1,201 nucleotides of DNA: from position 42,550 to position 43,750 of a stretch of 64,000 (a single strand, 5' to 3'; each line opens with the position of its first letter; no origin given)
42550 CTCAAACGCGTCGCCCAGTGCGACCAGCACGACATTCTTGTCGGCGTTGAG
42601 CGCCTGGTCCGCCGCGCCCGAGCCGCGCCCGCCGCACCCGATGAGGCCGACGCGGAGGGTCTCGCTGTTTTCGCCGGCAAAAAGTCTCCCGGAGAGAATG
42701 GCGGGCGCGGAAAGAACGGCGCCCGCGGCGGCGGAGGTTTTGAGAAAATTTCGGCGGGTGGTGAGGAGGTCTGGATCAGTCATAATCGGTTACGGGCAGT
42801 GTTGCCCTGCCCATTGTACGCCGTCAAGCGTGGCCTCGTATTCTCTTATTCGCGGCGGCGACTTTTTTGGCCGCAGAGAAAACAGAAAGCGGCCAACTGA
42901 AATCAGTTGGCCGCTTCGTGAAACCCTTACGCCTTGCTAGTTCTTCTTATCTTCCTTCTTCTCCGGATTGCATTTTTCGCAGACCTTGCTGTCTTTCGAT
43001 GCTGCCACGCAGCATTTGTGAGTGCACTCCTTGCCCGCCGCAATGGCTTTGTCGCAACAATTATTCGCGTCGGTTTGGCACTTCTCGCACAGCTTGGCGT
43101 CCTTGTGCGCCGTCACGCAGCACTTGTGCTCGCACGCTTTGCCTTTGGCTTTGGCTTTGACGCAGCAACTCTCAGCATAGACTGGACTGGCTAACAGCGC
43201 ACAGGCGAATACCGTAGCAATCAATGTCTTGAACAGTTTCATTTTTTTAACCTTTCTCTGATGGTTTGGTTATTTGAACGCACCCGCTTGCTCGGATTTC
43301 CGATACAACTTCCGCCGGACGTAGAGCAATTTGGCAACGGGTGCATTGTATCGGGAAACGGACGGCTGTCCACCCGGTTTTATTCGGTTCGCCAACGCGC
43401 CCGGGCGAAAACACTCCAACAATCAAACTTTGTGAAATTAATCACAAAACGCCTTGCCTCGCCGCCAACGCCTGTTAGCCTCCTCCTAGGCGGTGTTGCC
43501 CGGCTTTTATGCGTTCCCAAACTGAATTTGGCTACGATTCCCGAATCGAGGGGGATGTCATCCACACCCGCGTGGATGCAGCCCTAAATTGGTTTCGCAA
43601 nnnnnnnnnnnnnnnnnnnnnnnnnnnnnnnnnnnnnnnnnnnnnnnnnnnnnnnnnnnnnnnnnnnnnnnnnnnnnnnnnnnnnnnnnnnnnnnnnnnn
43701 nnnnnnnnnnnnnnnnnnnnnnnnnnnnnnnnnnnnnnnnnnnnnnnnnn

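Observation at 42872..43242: A stand-alone gene encodes a secreted 101-aa protein with a duplicated 7-cysteine motif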

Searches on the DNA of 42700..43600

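Call 33: search_rna_families(source=window, start=42700, end=43600, threshold=evalue, max_evalue=1)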
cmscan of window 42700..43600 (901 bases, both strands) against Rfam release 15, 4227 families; matches with E-value up to 1: 1.
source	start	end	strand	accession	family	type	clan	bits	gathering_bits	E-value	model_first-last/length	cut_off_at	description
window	42767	42917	+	RF04180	BTnc231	Gene; sRNA;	-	19.7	80.4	0.19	1-154/154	no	Bacteroides sRNA BTnc231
